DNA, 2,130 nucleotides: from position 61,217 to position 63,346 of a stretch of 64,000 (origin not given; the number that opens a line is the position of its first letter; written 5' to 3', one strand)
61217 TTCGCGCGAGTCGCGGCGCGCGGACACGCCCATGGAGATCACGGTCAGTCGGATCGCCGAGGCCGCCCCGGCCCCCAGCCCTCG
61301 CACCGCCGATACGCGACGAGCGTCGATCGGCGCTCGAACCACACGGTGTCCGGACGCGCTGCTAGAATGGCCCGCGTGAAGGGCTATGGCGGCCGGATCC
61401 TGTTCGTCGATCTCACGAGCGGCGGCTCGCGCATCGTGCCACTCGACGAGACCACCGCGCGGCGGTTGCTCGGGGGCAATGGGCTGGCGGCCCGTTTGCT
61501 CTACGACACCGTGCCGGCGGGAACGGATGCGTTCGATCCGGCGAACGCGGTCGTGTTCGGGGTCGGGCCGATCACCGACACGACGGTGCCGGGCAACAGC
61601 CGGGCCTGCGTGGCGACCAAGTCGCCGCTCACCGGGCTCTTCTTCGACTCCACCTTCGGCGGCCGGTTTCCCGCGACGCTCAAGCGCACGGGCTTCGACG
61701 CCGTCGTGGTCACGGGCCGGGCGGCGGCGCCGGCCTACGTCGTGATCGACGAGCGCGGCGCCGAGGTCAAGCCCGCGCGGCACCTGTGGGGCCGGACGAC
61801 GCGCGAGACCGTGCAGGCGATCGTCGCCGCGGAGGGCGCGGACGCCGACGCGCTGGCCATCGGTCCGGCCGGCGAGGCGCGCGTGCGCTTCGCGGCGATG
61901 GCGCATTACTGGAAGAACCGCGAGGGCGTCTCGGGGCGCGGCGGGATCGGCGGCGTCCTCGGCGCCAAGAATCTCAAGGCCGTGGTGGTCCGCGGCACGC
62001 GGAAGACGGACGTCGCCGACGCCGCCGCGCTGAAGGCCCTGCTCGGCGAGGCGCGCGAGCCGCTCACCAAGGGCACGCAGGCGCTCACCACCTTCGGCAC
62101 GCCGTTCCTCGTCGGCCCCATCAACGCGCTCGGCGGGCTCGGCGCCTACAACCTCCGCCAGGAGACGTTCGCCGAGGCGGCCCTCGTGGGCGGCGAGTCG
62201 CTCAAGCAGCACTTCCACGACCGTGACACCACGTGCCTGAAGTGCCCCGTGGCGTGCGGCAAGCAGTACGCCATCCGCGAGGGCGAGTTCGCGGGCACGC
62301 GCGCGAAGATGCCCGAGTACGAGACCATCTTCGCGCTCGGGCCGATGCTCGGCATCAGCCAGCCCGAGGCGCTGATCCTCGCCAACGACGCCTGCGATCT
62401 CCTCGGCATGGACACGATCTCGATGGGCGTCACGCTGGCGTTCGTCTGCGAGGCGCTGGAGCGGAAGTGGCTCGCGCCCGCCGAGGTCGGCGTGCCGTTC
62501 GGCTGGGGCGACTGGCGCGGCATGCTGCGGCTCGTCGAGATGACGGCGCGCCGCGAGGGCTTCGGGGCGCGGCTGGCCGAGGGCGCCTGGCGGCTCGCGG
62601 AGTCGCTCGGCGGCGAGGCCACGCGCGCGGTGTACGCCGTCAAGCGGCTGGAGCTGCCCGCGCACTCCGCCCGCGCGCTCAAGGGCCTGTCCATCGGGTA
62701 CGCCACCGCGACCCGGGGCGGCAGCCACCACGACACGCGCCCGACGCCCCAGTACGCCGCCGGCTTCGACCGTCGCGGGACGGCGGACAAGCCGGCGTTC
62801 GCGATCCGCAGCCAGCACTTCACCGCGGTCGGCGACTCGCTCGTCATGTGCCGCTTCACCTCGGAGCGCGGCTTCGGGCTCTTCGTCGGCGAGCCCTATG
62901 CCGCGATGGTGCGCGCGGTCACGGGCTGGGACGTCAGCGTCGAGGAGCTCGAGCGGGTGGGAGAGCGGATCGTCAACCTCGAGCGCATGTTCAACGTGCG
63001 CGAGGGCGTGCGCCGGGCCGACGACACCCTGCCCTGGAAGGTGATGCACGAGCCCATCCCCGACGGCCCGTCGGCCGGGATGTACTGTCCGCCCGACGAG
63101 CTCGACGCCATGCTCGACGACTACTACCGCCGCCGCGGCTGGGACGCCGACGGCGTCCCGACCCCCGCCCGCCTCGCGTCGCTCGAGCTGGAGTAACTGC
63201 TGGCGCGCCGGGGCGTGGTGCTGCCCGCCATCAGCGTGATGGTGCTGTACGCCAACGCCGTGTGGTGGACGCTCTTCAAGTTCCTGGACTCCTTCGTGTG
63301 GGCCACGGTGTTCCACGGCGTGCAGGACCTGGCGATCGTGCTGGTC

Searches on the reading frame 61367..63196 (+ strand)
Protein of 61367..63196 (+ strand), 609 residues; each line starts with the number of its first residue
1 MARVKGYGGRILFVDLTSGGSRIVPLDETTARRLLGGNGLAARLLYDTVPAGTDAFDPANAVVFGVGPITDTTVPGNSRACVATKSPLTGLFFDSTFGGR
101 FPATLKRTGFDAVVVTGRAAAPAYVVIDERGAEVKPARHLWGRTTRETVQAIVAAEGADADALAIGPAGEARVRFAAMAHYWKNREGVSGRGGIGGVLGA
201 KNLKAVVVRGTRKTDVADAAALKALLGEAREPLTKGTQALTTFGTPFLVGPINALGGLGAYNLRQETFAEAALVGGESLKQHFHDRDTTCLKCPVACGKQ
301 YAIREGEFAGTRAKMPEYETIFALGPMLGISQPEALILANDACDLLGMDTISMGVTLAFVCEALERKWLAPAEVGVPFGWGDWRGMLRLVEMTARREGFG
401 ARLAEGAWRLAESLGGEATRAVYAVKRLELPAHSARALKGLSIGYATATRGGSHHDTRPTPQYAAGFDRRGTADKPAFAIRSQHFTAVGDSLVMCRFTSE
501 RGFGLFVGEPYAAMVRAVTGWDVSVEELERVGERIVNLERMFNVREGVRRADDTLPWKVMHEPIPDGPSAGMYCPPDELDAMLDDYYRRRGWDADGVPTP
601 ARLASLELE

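Call 10: list_cluster_members(proteins=[window:61367-63196:+, window:61346-63196:+, window:61376-63196:+, window:56155-61014:+])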
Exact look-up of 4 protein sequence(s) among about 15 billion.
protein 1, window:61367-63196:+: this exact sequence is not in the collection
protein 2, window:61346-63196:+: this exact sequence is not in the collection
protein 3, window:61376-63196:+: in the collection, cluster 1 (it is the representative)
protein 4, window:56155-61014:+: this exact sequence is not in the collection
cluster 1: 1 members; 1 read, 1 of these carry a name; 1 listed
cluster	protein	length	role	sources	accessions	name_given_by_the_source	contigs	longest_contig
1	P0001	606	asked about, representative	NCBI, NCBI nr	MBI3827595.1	MAG: aldehyde ferredoxin oxidoreductase family protein [Candidatus Rokubacteria bacterium] | aldehyde ferredoxin oxidoreductase family protein [Candidatus Rokubacteria bacterium]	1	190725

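Call 11: search_protein_families(library=pfam, proteins=[window:61367-63196:+])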
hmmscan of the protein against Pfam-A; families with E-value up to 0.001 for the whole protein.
window:61367-63196:+ (609 aa): 2 families
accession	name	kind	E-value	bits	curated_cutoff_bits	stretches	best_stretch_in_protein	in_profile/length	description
PF01314.23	AFOR_C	-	3.5e-115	385.7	27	1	237-608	17-385/385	Aldehyde ferredoxin oxidoreductase, domains 2 & 3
PF02730.20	AFOR_N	-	2.7e-66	223.6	29.8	1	9-211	1-199/199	Aldehyde ferredoxin oxidoreductase, N-terminal domain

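Call 12: find_encoding_contigs(protein=P0001, flank=10000, max_places=6)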
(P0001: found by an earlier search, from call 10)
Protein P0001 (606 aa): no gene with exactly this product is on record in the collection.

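Call 13: find_homologous_proteins(query=P0001, max_evalue=1e-50)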
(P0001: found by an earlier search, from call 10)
Query P0001 (606 aa): 2911 proteins with E <= 1e-50 among 8000 candidates; the best 120 are listed.
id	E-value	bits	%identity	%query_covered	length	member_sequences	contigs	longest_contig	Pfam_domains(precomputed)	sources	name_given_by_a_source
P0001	0.0e+0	1371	100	100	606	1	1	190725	PF02730.21,PF01314.24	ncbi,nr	ncbi:MAG: aldehyde ferredoxin oxidoreductase family protein [Candidatus Rokubacteria bacterium]|nr:a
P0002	0.0e+0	1224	88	100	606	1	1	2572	PF02730.21,PF01314.24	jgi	jgi:aldehyde:ferredoxin oxidoreductase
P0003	0.0e+0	1222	88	100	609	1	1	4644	PF02730.21,PF01314.24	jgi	jgi:aldehyde:ferredoxin oxidoreductase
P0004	0.0e+0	1187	86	100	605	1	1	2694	PF02730.21,PF01314.24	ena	-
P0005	0.0e+0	1184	86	100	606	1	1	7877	PF02730.21,PF01314.24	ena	-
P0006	0.0e+0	1183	86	100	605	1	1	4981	PF02730.21,PF01314.24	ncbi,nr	ncbi:MAG TPA: aldehyde ferredoxin oxidoreductase family protein [Methylomirabilota bacterium]|nr:ald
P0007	0.0e+0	1180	85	100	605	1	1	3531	PF02730.21,PF01314.24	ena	-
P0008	0.0e+0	1180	86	100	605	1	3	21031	PF02730.21,PF01314.24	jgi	jgi:aldehyde:ferredoxin oxidoreductase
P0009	0.0e+0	1180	85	100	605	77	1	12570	PF02730.21,PF01314.24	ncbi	-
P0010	0.0e+0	1179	85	100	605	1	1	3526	PF02730.21,PF01314.24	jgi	jgi:aldehyde:ferredoxin oxidoreductase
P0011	0.0e+0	1178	86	100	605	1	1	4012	PF02730.21,PF01314.24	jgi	jgi:aldehyde:ferredoxin oxidoreductase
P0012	0.0e+0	1177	85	100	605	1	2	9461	PF02730.21,PF01314.24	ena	-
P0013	0.0e+0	1177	85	100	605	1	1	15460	PF02730.21,PF01314.24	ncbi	-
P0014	0.0e+0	1177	85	100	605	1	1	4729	PF02730.21,PF01314.24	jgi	jgi:aldehyde:ferredoxin oxidoreductase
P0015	0.0e+0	1176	85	100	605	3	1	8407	PF02730.21,PF01314.24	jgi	jgi:aldehyde:ferredoxin oxidoreductase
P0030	0.0e+0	1167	85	100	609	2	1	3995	PF02730.21,PF01314.24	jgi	jgi:aldehyde:ferredoxin oxidoreductase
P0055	0.0e+0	1162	84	100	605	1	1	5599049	PF02730.21,PF01314.24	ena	-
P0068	0.0e+0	1161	84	100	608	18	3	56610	PF02730.21,PF01314.24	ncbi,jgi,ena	-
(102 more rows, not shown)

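Call 15: find_encoding_contigs(protein=P0003, flank=6000, max_places=2)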
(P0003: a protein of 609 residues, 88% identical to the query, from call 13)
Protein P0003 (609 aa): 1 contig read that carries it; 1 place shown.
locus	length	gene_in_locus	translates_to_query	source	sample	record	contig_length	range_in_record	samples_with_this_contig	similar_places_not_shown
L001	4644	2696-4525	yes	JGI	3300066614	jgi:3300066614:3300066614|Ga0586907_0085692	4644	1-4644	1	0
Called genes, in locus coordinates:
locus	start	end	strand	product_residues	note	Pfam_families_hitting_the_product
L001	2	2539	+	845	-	?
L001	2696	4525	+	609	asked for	PF02730:AFOR_N, PF01314:AFOR_C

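Call 16: find_encoding_contigs(protein=P0005, flank=6000, max_places=2)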
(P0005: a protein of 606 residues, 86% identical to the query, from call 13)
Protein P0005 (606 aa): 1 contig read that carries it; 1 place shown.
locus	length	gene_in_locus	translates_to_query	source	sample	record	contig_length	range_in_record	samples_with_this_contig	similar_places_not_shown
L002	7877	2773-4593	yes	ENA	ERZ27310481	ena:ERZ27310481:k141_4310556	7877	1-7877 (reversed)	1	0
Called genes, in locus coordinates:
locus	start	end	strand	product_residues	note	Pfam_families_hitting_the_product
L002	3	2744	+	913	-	?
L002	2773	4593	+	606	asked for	PF02730:AFOR_N, PF01314:AFOR_C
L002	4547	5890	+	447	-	PF00275:EPSP_synthase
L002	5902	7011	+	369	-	PF01244:Peptidase_M19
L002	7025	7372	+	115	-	-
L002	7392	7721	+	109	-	-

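Call 17: find_encoding_contigs(protein=P0055, flank=6000, max_places=2)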
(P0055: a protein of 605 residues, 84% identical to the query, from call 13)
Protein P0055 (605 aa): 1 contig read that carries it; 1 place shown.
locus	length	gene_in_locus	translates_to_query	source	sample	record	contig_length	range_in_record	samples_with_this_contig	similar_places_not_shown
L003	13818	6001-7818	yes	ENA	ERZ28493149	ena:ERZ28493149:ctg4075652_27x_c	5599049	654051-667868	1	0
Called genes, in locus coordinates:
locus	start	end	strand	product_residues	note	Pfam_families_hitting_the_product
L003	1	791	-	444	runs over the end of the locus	PF01078:Mg_chelatase (faint), PF05496:RuvB_N, PF00004:AAA, PF07728:AAA_5 (faint), PF16193:AAA_assoc_2, PF12002:MgsA_C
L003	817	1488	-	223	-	PF00702:Hydrolase, PF12710:HAD (weak), PF13419:HAD_2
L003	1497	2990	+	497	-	PF07719:TPR_2 (faint), PF13428:TPR_14 (faint), PF13525:YfiO (faint), PF09976:TPR_21 (faint), PF12895:ANAPC3 (faint), PF13174:TPR_6 (faint), PF14559:TPR_19 (faint), PF13432:TPR_16 (weak), +2 more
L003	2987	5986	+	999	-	PF00515:TPR_1 (faint), PF07719:TPR_2 (faint), PF09976:TPR_21 (faint), PF12895:ANAPC3 (faint), PF13181:TPR_8 (faint), PF13428:TPR_14 (faint), PF13424:TPR_12 (weak), PF13432:TPR_16 (weak), +5 more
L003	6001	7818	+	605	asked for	PF02730:AFOR_N, PF01314:AFOR_C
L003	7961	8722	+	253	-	PF01464:SLT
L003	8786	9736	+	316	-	-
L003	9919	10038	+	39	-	-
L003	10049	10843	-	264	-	PF14417:MEDS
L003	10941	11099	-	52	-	-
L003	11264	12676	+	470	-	-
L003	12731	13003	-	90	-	PF07746:LigA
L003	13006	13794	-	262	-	PF02900:LigB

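Call 28: find_encoding_contigs(protein=P0002, flank=3000, max_places=2)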
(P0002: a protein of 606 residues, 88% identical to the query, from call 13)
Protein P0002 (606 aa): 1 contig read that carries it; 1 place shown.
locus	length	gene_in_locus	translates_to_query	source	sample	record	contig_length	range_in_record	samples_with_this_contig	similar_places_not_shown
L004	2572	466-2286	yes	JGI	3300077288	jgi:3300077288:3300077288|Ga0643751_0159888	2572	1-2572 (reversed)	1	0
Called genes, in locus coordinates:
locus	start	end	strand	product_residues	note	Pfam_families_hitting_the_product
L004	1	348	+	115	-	?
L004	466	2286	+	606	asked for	PF02730:AFOR_N, PF01314:AFOR_C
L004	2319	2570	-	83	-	?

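Call 29: find_encoding_contigs(protein=P0004, flank=3000, max_places=2)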
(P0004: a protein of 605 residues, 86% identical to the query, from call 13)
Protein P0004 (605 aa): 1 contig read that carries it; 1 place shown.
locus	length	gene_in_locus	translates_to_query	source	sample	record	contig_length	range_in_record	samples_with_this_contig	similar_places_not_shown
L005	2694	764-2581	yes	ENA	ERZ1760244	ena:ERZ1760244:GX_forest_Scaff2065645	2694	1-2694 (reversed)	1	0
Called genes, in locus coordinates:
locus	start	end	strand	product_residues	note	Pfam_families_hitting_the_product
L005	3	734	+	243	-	?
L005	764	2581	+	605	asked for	PF02730:AFOR_N, PF01314:AFOR_C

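Call 30: find_encoding_contigs(protein=P0008, flank=10000, max_places=3)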
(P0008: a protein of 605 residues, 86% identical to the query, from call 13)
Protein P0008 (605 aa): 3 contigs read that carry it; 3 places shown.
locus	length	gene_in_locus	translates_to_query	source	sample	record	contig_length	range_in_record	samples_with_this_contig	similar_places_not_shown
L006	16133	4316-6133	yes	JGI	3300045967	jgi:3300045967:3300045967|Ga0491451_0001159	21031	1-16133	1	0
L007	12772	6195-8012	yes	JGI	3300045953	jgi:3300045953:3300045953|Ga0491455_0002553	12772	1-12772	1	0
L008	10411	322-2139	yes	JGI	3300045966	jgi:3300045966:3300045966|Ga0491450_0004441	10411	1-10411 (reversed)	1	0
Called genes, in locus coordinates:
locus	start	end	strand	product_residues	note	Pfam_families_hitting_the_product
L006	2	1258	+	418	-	?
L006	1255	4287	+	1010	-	PF09976:TPR_21 (faint), PF07719:TPR_2 (faint), PF12895:ANAPC3 (faint), PF13174:TPR_6 (faint), PF13181:TPR_8 (faint), PF13424:TPR_12 (faint), PF13428:TPR_14 (faint), PF13432:TPR_16 (weak), +3 more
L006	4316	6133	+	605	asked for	PF02730:AFOR_N, PF01314:AFOR_C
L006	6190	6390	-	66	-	PF00313:CSD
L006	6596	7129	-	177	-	PF11695:DUF3291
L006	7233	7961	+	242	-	-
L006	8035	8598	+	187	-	-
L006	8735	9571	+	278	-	PF04972:BON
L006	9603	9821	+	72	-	-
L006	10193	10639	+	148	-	-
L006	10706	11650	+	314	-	PF20229:ChrB_N, PF09828:ChrB_C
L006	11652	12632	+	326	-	PF02423:OCD_Mu_crystall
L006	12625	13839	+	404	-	PF02417:Chromate_transp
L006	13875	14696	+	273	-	PF09828:ChrB_C, PF01451:LMWPc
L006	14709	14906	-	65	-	-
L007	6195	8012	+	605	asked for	PF02730:AFOR_N, PF01314:AFOR_C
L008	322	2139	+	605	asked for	PF02730:AFOR_N, PF01314:AFOR_C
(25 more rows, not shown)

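Call 67: find_encoding_contigs(protein=P0030, flank=1500, max_places=2)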
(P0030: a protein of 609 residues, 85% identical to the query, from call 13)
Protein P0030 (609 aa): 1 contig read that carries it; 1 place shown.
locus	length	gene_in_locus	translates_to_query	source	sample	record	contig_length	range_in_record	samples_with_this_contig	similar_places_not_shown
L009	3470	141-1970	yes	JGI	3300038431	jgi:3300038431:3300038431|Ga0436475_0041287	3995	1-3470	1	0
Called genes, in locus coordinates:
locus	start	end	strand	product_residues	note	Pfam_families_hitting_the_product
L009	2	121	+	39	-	?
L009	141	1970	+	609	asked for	PF02730:AFOR_N, PF01314:AFOR_C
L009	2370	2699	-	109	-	PF02627:CMD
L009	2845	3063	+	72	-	PF09851:SHOCT (weak)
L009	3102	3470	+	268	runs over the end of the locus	-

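Call 68: find_encoding_contigs(protein=P0068, flank=10000, max_places=3)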
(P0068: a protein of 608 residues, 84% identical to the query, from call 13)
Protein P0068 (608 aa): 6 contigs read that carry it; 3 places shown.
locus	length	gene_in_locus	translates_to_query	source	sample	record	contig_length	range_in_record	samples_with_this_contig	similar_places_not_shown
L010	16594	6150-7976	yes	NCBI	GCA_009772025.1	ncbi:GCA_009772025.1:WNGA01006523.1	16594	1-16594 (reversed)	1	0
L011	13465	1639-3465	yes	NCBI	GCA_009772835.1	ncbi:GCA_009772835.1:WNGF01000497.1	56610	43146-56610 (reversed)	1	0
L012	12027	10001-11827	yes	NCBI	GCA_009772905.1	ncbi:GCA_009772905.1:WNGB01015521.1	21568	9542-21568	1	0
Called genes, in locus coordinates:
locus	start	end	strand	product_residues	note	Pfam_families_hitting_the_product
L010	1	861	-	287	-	?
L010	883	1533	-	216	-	PF00702:Hydrolase, PF12710:HAD, PF13419:HAD_2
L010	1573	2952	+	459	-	PF07719:TPR_2 (faint), PF13174:TPR_6 (faint), PF13371:TPR_9 (faint), PF13424:TPR_12 (faint), PF13428:TPR_14 (faint), PF14559:TPR_19 (faint), PF13432:TPR_16, PF13525:YfiO, +4 more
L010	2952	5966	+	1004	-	PF09976:TPR_21 (faint), PF13525:YfiO (faint), PF07719:TPR_2 (faint), PF12895:ANAPC3 (faint), PF13174:TPR_6 (faint), PF13181:TPR_8 (faint), PF13432:TPR_16 (weak), PF13432:TPR_16 (weak), +5 more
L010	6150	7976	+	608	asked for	PF02730:AFOR_N, PF01314:AFOR_C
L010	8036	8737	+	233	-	-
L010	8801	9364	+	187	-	-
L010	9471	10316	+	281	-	PF04972:BON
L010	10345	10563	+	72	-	-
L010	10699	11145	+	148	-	PF05239:PRC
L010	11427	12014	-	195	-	PF13248:Zn_ribbon_3 (faint)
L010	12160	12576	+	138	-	-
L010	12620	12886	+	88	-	-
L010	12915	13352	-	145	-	-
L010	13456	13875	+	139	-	-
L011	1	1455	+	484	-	?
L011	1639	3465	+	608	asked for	PF02730:AFOR_N, PF01314:AFOR_C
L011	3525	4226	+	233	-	-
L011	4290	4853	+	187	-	-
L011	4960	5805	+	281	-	PF04972:BON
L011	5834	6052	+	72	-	-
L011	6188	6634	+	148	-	PF05239:PRC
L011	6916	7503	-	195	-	PF13248:Zn_ribbon_3 (faint)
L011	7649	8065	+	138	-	-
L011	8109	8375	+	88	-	-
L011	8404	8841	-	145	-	-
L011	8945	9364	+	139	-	-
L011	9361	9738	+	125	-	-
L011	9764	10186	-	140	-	PF00741:Gas_vesicle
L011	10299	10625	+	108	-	-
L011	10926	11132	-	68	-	-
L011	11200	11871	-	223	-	PF20408:Abhydrolase_11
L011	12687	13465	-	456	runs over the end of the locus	PF13384:HTH_23, PF13518:HTH_28, PF13551:HTH_29, PF13565:HTH_32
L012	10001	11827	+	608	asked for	PF02730:AFOR_N, PF01314:AFOR_C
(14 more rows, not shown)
